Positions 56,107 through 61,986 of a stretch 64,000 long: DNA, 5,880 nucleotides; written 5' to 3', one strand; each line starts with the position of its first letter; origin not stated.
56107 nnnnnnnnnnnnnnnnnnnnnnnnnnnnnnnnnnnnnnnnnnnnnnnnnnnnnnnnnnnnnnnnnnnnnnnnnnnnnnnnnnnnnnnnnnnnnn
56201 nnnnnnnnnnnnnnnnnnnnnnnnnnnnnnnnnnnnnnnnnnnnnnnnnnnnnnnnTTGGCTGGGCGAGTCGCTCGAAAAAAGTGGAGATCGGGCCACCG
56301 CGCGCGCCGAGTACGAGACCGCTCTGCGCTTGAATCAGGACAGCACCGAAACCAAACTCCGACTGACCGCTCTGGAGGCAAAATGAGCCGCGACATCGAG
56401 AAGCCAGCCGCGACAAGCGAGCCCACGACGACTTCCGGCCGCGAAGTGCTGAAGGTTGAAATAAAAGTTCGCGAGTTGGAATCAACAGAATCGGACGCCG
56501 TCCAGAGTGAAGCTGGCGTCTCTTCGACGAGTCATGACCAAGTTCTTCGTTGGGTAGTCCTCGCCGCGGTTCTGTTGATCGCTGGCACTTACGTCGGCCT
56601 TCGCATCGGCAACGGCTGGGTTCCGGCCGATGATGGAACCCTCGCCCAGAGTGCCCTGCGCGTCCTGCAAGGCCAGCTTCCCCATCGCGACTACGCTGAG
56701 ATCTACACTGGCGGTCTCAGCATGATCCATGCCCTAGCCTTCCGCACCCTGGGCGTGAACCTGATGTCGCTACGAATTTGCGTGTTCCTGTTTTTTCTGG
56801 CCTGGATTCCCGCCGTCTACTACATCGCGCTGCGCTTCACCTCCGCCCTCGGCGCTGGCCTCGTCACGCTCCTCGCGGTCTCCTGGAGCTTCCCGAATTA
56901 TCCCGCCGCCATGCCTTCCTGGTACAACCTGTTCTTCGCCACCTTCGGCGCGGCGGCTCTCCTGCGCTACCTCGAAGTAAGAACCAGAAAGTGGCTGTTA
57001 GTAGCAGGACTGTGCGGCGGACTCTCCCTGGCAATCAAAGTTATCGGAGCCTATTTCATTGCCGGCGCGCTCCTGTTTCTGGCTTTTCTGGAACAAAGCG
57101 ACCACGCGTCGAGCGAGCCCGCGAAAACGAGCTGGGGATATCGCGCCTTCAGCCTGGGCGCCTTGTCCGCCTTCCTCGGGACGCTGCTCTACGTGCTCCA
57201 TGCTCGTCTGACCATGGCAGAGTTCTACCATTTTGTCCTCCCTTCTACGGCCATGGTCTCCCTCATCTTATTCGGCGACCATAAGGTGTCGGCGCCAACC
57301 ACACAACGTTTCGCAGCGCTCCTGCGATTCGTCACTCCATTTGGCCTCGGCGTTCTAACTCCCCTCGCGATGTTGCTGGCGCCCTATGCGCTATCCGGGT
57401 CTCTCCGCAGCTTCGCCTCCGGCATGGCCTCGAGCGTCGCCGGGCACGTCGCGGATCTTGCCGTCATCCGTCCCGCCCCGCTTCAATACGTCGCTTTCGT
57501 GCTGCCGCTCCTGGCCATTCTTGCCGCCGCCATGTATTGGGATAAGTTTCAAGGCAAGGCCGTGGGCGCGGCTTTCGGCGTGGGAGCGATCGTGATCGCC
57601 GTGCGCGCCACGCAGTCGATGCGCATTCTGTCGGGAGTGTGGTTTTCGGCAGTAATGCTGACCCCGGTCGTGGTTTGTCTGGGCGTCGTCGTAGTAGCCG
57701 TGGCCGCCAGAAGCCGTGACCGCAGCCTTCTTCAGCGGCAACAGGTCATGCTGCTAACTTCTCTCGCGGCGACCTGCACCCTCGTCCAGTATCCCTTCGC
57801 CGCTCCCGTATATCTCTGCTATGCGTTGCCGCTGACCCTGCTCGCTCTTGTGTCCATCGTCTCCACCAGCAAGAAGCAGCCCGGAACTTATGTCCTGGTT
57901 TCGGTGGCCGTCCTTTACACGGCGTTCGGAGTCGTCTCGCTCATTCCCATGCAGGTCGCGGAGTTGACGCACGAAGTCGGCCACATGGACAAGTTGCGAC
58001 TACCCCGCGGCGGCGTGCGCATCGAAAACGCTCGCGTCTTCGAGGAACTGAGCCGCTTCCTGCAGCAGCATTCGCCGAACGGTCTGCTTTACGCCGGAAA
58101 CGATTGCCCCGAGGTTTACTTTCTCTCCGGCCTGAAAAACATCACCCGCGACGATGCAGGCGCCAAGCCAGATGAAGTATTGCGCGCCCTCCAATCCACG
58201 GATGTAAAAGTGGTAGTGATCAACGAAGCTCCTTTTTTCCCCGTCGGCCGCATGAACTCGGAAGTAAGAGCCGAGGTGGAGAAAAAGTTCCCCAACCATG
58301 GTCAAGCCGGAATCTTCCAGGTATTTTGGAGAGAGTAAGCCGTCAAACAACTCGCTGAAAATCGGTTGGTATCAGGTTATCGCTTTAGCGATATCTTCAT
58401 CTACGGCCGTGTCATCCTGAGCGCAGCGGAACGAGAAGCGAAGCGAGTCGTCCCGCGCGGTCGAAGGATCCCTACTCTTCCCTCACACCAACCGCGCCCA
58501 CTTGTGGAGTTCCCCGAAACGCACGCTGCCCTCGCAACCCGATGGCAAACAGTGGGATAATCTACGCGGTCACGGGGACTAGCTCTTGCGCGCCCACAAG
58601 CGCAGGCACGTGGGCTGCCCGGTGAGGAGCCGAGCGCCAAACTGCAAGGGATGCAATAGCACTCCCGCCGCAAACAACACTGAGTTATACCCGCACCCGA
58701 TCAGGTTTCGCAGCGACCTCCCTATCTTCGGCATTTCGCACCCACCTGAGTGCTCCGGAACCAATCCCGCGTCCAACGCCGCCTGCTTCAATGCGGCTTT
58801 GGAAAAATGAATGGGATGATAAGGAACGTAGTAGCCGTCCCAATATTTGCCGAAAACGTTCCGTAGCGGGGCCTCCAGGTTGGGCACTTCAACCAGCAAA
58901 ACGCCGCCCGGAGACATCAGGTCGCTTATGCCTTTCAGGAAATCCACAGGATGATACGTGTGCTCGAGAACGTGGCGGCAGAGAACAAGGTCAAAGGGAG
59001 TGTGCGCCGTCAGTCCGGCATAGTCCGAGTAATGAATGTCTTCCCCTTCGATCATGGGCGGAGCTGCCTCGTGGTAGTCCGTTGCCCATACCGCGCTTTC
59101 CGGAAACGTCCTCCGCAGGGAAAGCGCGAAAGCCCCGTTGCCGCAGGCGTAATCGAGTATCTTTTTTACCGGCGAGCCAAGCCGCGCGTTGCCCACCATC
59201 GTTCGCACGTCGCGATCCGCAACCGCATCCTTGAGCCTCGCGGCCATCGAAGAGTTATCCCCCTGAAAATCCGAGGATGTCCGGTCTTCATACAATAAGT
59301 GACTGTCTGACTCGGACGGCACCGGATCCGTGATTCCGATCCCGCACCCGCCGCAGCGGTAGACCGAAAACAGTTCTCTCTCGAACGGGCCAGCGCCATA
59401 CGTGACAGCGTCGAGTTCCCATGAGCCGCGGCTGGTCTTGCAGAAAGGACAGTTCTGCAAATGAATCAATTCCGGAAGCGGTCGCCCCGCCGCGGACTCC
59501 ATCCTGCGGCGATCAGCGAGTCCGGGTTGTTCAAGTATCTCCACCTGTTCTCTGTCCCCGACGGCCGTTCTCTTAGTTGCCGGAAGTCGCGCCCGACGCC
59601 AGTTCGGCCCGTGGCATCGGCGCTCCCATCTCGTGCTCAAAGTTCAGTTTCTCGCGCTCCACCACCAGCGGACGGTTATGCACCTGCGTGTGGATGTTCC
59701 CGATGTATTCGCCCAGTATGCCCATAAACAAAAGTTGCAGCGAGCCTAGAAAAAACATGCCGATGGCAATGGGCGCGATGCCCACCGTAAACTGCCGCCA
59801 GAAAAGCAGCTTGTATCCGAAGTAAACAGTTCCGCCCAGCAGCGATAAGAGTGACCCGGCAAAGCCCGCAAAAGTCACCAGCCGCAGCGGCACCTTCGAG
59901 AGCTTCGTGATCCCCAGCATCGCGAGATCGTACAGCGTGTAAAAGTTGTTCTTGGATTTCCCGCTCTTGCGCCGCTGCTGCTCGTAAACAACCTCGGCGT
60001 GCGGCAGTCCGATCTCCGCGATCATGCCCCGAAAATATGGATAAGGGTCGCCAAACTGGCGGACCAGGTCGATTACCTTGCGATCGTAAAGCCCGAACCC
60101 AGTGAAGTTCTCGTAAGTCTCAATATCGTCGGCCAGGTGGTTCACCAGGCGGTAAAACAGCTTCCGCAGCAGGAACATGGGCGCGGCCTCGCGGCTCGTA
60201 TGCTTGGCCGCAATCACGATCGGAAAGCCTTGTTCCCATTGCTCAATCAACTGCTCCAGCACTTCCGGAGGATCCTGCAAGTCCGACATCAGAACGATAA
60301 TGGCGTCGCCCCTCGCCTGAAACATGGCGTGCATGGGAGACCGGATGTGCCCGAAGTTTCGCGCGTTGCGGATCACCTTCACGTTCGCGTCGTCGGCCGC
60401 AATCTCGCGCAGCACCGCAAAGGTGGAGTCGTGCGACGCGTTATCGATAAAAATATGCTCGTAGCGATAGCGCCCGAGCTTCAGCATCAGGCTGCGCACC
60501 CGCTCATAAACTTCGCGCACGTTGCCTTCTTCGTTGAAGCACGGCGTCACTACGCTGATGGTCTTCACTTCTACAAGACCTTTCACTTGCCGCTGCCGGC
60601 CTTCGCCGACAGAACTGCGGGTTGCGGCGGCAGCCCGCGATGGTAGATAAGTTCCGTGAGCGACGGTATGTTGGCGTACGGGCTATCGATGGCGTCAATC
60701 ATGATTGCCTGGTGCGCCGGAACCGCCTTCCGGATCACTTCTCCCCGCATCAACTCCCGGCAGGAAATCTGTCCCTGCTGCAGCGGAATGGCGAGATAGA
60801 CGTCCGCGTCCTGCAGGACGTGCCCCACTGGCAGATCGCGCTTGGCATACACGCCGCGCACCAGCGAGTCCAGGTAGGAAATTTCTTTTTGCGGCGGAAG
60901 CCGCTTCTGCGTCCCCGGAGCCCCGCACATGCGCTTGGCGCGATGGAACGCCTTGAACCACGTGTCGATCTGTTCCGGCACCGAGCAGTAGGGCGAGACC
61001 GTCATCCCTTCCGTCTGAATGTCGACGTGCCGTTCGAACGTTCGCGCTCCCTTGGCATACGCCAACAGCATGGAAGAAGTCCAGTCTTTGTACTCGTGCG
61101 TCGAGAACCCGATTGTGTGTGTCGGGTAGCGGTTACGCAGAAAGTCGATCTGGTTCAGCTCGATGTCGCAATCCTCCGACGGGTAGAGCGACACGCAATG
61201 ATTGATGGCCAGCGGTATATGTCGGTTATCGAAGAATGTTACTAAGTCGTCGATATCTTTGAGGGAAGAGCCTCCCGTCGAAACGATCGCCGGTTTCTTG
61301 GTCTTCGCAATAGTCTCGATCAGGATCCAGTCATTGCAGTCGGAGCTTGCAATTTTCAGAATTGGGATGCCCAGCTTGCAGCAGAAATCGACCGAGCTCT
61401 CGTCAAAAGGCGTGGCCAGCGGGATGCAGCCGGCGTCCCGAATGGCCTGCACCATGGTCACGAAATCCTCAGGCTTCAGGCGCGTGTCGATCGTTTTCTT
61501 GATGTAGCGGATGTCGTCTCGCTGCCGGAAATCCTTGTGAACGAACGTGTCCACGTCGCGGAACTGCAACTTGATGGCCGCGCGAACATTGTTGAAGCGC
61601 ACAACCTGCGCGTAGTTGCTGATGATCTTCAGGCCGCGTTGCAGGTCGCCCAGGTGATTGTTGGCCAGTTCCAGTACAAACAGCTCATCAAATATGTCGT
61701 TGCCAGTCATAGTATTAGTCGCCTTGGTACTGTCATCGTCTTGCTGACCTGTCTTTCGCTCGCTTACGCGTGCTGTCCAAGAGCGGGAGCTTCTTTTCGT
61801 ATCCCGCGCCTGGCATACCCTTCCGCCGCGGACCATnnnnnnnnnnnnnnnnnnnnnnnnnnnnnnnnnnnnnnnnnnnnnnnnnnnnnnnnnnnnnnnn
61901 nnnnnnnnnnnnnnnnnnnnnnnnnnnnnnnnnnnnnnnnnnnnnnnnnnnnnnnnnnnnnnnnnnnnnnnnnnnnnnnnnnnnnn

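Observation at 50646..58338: Complete mycobacterial-type polyprenyl-phospho-D-arabinofuranose (DPA-like) donor pathway beside two GT-C membrane glycosyltransferases, in a genome that does not look actinobacterial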

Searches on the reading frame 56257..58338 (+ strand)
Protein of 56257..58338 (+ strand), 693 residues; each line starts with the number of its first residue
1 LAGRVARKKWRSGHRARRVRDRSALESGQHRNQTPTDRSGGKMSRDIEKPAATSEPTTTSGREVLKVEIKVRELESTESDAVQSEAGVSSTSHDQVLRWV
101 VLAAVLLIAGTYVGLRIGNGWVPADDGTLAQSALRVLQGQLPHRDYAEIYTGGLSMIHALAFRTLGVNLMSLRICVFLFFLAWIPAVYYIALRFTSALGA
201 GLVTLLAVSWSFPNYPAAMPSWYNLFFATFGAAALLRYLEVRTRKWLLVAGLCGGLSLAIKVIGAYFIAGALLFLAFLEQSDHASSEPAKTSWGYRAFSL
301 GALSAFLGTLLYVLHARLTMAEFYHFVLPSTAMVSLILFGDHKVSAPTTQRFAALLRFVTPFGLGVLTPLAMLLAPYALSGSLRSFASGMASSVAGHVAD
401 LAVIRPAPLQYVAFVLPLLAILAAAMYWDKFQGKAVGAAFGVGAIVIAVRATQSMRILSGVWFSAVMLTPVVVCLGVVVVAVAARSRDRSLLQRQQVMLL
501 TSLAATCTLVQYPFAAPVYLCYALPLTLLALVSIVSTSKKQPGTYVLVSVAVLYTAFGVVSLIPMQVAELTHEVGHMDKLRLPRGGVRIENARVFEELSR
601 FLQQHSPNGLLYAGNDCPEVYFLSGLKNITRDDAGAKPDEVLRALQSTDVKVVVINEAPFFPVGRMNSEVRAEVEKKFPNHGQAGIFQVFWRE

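Call 3: search_protein_families(library=pfam, proteins=[window:56257-58338:+], max_evalue=0.01)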
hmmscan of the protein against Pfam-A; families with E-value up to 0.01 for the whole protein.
window:56257-58338:+ (693 aa): 1 family
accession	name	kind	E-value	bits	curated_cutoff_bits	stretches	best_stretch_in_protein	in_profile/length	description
PF13231.12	PMT_2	-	0.0025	18.5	26.1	1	157-279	9-133/160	Dolichyl-phosphate-mannose-protein mannosyltransferase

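Call 4: search_protein_families(library=ncbifam, proteins=[window:56257-58338:+], max_evalue=0.01)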
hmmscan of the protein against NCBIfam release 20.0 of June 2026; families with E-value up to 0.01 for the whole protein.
window:56257-58338:+ (693 aa): 0 families

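Call 27: find_homologous_proteins(query=window:56383-58338:+, max_evalue=0.00001)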
Query window:56383-58338:+ (651 aa): 1194 proteins with E <= 0.00001 among 8000 candidates; the best 120 are listed.
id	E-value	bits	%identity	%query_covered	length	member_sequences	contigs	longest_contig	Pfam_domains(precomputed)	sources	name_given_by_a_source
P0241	0.0e+0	1415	100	100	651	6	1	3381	-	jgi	jgi:hypothetical protein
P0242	0.0e+0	1079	75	100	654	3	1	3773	-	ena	-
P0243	0.0e+0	1073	74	100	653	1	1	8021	-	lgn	-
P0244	0.0e+0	1071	76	98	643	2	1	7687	-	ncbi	ncbi:MAG: hypothetical protein WA172_22100 [Terriglobales bacterium]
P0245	0.0e+0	1065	74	100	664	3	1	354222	-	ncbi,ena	-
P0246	0.0e+0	1064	74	100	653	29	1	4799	-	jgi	jgi:hypothetical protein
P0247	0.0e+0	1018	71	100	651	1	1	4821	-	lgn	-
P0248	8.0e-298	1007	72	97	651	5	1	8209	PF13231.13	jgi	-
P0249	1.3e-291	987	73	92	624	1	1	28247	-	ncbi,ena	-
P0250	2.1e-291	986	69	100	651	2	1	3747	-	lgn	-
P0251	8.6e-291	984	69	100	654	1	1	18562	-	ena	-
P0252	7.9e-289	978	69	100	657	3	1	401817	-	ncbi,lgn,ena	-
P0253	1.7e-286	970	68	100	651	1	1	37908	-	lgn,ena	-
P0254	6.6e-282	955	67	100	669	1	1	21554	-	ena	-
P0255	2.1e-281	953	66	99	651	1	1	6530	PF13231.13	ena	-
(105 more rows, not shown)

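Call 39: predict_structure(alignment_id=A2)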
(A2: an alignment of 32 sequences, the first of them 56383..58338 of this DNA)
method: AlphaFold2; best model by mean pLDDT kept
length: 651 residues; sequences in the alignment: 32
mean_pLDDT: 63.1   pTM: 0.64
mean pLDDT of the five models: 63.1, 54.8, 50.2, 46.2, 42.8
residues with pLDDT >= 90: 19; 70-90: 240; 50-70: 240; < 50: 152
segments of 3 or more residues with pLDDT < 50: 1-48, 78-90, 97-111, 171-176, 354-363, 469-473, 520-551, 585-588, 590-593, 617-622
pLDDT, mean of each block of 10 residues (from residue 1): 29 31 31 33 40 82 80 53 44 48 41 53 54 70 86 80 74 52 81 89 91 78 80 81 53 67 64 57 68 72 65 85 88 74 63 46 60 73 68 72 71 65 76 84 69 86 65 54 79 69 65 61 31 27 32 59 60 52 50 58 70 56 64 78 68 68
secondary structure, 60 per line:
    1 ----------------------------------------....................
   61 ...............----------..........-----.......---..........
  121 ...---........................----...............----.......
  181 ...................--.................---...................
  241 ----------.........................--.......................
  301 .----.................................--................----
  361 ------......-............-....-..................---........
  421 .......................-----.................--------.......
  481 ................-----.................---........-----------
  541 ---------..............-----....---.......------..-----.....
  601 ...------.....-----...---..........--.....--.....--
elements in order (helices of 4 or more, strands of 3 or more residues): H41-75 H86-95 H101-107 H111-123 H127-150 H155-169 H174-199 H202-218 H222-240 H251-275 H278-301 H306-338 H341-356 H367-372 H374-385 H387-390 H392-409 H413-443 H449-465 H474-496 H502-518 H522-529 H550-563 E569-572 H576-582 H596-603 E610-614 H626-635 E638-642 E645-649

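Call 43: fold_search(model_id=the predicted structure, library=pdb)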
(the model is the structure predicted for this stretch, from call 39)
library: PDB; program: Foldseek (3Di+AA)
matches with E <= 10: 204; with E <= 0.001: 1
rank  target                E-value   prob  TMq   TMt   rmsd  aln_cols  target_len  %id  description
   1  8b6l_I                2.7e-04  1.00  0.36  0.35  17.3       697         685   12  Subtomogram average of the human Sec61-TRAP-OSTA-translocon (released 2022-12-07)
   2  8pn9_A                1.1e-03  1.00  0.34  0.34  15.8       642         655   12  Structure of human oligosaccharyltransferase OST-A complex bound to NGI-1 (released 2024-05-08)
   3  6s7t_A                2.9e-03  1.00  0.34  0.32  15.2       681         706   12  Cryo-EM structure of human oligosaccharyltransferase complex OST-B (released 2019-12-18)
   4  6ftg_5                4.2e-03  1.00  0.37  0.37  16.1       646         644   13  Subtomogram average of OST-containing ribosome-translocon complexes from canine rough microsomal membranes (released 2018-03-21)
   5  7oci_F                5.7e-03  1.00  0.35  0.36  13.7       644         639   12  Cryo-EM structure of yeast Ost6p containing oligosaccharyltransferase complex (released 2022-02-16)
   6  8age_A                7.5e-03  1.00  0.37  0.38  12.6       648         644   12  Structure of yeast oligosaccharylransferase complex with acceptor peptide bound (released 2022-12-07)
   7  7e9s_A                8.8e-03  1.00  0.37  0.29  16.9       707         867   12  Archaeal oligosaccharyltransferase AglB from Archaeoglobus fulgidus in complex with an inhibitory peptide and a dolich (released 2021-09-08)
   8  8if8_C                8.8e-03  0.95  0.22  0.23  20.1       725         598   12  Arabinosyltransferase AftA (released 2023-05-31)
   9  6ezn_F                1.3e-02  1.00  0.34  0.34  16.2       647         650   11  Cryo-EM structure of the yeast oligosaccharyltransferase (OST) complex (released 2018-01-17)
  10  8agc_A                1.4e-02  1.00  0.33  0.31  19.6       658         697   13  Structure of yeast oligosaccharylransferase complex with lipid-linked oligosaccharide and non-acceptor peptide bound (released 2022-12-07)
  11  5ogl_A                1.5e-02  1.00  0.35  0.33  14.2       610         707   13  Structure of bacterial oligosaccharyltransferase PglB in complex with an acceptor peptide and an lipid-linked oligosac (released 2017-10-25)
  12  3rce_A                1.7e-02  1.00  0.36  0.35  14.5       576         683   11  Bacterial oligosaccharyltransferase PglB (released 2011-06-15)
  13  6s7o_A                2.1e-02  0.99  0.32  0.32  18.7       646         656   11  Cryo-EM structure of human oligosaccharyltransferase complex OST-A (released 2019-12-18)
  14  3waj                  2.6e-02  0.98  0.30  0.25  19.0       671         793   11  Crystal structure of the Archaeoglobus fulgidus oligosaccharyltransferase (O29867_ARCFU) complex with Zn and sulfate (released 2013-10-30)
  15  8agb_A                2.8e-02  1.00  0.35  0.35  14.2       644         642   12  Structure of yeast oligosaccharylransferase complex with lipid-linked oligosaccharide bound (released 2022-12-07)
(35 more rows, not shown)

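Call 46: search_solved_structures(query=A2, max_evalue=10)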
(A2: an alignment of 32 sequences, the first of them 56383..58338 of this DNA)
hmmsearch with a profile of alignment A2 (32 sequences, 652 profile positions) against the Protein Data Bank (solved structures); distinct sequences matched with E-value up to 10: 0.

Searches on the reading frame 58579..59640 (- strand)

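Call 31: search_protein_families(library=pfam, proteins=[window:58579-59640:-], max_evalue=0.0001)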
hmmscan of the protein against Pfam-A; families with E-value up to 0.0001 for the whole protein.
window:58579-59640:- (353 aa): 5 families
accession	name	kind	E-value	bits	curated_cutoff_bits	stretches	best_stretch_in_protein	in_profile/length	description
PF13489.12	Methyltransf_23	-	2.9e-18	66.6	27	1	156-295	21-161/164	Methyltransferase domain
PF08242.18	Methyltransf_12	-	5.5e-10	40.3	30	1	162-248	1-98/98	Methyltransferase domain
PF13847.12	Methyltransf_31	-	4.4e-09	36.6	27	0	213-259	72-118/145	Methyltransferase domain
PF08241.18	Methyltransf_11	-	1.3e-08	35.8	21.2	1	162-249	1-94/95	Methyltransferase domain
PF13649.12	Methyltransf_25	-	2.6e-07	31.7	27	1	161-246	1-97/97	Methyltransferase domain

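Call 33: search_protein_families(library=ncbifam, proteins=[window:58579-59640:-], max_evalue=1e-10)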
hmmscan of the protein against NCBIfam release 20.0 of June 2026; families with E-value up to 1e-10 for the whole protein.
window:58579-59640:- (353 aa): 0 families

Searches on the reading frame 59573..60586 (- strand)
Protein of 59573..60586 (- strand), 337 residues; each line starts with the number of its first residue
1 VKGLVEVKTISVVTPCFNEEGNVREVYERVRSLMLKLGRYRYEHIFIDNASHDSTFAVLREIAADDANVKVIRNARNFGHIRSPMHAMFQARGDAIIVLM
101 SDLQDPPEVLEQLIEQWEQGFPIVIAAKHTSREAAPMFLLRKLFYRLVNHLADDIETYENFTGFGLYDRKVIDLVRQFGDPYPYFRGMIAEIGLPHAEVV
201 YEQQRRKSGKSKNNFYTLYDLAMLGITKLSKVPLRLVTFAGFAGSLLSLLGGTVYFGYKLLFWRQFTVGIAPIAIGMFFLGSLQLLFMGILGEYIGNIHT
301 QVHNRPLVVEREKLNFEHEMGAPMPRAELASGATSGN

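Call 31: search_protein_families(library=pfam, proteins=[window:59573-60586:-], max_evalue=0.0001)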
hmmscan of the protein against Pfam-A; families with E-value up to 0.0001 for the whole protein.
window:59573-60586:- (337 aa): 1 family
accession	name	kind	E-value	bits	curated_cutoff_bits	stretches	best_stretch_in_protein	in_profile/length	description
PF00535.33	Glycos_transf_2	-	3.3e-25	89.4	23.3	1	11-172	1-164/168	Glycosyl transferase family 2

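Call 33: search_protein_families(library=ncbifam, proteins=[window:59573-60586:-], max_evalue=1e-10)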
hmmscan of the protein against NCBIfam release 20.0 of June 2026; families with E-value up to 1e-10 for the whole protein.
window:59573-60586:- (337 aa): 3 families
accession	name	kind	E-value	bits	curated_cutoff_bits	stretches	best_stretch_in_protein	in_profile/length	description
NF047588.1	GlcsyltransPgfSStrep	equivalog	1.9e-51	175.1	500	1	10-309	3-301/308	glycosyltransferase PgfS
NF007986.1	PRK10714.1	equivalog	1.4e-32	112.9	529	1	6-307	4-305/316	undecaprenyl-phosphate 4-deoxy-4-formamido-L-arabinose transferase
TIGR03937.1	PgaC_IcaA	equivalog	3.7e-11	42.6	422.3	1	5-103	42-136/407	poly-beta-1,6-N-acetyl-D-glucosamine synthase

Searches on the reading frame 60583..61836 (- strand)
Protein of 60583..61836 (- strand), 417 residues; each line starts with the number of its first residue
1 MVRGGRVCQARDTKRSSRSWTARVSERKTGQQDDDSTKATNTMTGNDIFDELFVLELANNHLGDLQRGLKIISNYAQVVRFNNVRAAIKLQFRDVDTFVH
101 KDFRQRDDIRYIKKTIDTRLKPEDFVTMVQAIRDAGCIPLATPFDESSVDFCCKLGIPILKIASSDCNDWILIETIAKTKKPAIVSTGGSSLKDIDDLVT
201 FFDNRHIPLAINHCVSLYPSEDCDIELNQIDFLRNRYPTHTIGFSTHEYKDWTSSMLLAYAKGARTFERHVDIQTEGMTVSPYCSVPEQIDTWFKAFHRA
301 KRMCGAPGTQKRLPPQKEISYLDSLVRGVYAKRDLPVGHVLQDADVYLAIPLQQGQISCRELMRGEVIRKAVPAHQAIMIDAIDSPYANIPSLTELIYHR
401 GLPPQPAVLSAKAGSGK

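Call 31: search_protein_families(library=pfam, proteins=[window:60583-61836:-], max_evalue=0.0001)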
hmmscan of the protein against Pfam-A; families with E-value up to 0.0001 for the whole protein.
window:60583-61836:- (417 aa): 1 family
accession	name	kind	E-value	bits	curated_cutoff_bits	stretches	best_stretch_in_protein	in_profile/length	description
PF03102.20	NeuB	-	2.8e-36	125.6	22.1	1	87-292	12-224/241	NeuB family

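Call 33: search_protein_families(library=ncbifam, proteins=[window:60583-61836:-], max_evalue=1e-10)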
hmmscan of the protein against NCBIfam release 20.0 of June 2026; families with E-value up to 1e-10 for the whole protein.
window:60583-61836:- (417 aa): 2 families
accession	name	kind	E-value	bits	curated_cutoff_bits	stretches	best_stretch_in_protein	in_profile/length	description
TIGR03569.1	NeuB_NnaB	equivalog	2.9e-32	112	399.65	1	54-351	4-302/329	N-acetylneuraminate synthase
TIGR03586.1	PseI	equivalog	3.3e-31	108.7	340.25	1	53-346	4-295/327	pseudaminic acid synthase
